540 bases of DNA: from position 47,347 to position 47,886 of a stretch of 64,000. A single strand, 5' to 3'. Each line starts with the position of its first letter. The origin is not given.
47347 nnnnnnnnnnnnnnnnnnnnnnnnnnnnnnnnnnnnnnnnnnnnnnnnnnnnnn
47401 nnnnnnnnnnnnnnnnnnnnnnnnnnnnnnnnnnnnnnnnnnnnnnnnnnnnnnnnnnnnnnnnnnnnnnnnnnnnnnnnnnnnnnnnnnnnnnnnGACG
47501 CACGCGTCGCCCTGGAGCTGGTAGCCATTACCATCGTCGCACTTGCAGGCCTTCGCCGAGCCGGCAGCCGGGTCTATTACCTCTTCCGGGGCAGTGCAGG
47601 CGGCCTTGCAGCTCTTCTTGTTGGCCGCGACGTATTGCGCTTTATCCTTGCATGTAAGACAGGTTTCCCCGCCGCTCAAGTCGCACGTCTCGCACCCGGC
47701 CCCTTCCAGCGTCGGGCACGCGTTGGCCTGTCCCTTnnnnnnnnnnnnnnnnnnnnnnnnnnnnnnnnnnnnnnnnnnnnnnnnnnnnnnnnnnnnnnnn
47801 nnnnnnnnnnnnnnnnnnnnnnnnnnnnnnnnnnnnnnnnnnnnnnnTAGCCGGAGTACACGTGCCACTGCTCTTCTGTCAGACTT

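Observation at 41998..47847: VSP made almost entirely of ~23 nucleotide-identical 240-bp repeats, with no unique ectodomain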

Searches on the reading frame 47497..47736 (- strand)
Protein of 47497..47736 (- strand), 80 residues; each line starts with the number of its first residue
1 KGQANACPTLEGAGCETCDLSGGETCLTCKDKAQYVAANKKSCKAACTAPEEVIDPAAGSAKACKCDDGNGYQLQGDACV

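Call 59: predict_structure(alignment_id=A1)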
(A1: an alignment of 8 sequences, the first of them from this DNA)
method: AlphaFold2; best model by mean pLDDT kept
length: 80 residues; sequences in the alignment: 8
mean_pLDDT: 66.1   pTM: 0.49
mean pLDDT of the five models: 66.1, 63.0, 62.8, 59.5, 59.3
residues with pLDDT >= 90: 0; 70-90: 40; 50-70: 26; < 50: 14
segments of 3 or more residues with pLDDT < 50: 58-63, 77-80
pLDDT, mean of each block of 10 residues (from residue 1): 71 84 81 75 68 48 53 48
secondary structure, 60 per line:
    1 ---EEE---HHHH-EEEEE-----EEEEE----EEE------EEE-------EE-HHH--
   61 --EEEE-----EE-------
elements in order: E4-6 H10-13 E15-19 E25-29 E34-36 E43-45 E63-66

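Call 61: fold_search(model_id=the predicted structure, library=pdb)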
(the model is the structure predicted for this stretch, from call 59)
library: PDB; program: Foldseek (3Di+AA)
matches with E <= 10: 124; with E <= 0.001: 0
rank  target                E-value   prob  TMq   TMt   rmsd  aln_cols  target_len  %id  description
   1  3s8z_A                6.2e-01  0.14  0.28  0.05   4.1        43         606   26  Crystal structure of LRP6-E3E4 (released 2011-10-26)
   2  3kcg_L                6.6e-01  0.15  0.32  0.41   4.2        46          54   26  Crystal structure of the antithrombin-factor IXa-pentasaccharide complex (released 2010-02-02)
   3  8s9p_B                7.1e-01  0.11  0.27  0.04   4.8        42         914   19  1:1:1 agrin/LRP4/MuSK complex (released 2023-05-17)
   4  3s8v_A                7.7e-01  0.13  0.27  0.05   4.5        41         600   24  Crystal structure of LRP6-Dkk1 complex (released 2011-10-26)
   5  3p5b_L                7.7e-01  0.10  0.27  0.08   4.6        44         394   20  The structure of the LDLR/PCSK9 complex reveals the receptor in an extended conformation (released 2011-10-26)
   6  3p5c_L                8.2e-01  0.09  0.27  0.07   4.6        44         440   20  The structure of the LDLR/PCSK9 complex reveals the receptor in an extended conformation (released 2011-10-26)
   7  3lc5_B                1.0e+00  0.11  0.31  0.39   4.7        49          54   28  Selective Benzothiophine Inhibitors of Factor IXa (released 2010-02-23)
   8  5jb8_E                1.0e+00  0.10  0.30  0.40   4.5        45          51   22  Crystal structure of factor IXa variant K98T in complex with EGR-chloromethylketone (released 2016-06-01)
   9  7ahv_L                1.0e+00  0.09  0.25  0.34   4.1        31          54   26  Anti-FIXa Fab of mim8 in complex with human FIXa (released 2021-07-07)
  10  8jxe_A                1.2e+00  0.10  0.29  0.03   5.6        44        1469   23  rat megalin RAP complex head (released 2024-06-19)
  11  1rfn_B                1.2e+00  0.09  0.28  0.35   5.3        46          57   22  HUMAN COAGULATION FACTOR IXA IN COMPLEX WITH P-AMINO BENZAMIDINE (released 1999-09-01)
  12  4a0p_A                1.2e+00  0.08  0.28  0.06   4.9        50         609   22  Crystal structure of LRP6P3E3P4E4 (released 2011-10-26)
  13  8dvl_A                1.2e+00  0.08  0.27  0.06   4.9        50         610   22  Crystal structure of LRP6 E3E4 in complex with disulfide constrained peptide E3.18 (released 2023-03-29)
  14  6rfk_E                1.3e+00  0.11  0.31  0.37   4.3        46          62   22  Crystal structure of EGRCK-inhibited Gla-domainless fIXa (K148Q, R150Q variant) (released 2019-06-12)
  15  4ng9_L                1.5e+00  0.09  0.28  0.38   3.9        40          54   25  Factor viia in complex with the inhibitor (2R)-2-[(1-aminoisoquinolin-6-yl)amino]-2-[3-ethoxy-4-(propan-2-yloxy)phenyl (released 2014-01-08)
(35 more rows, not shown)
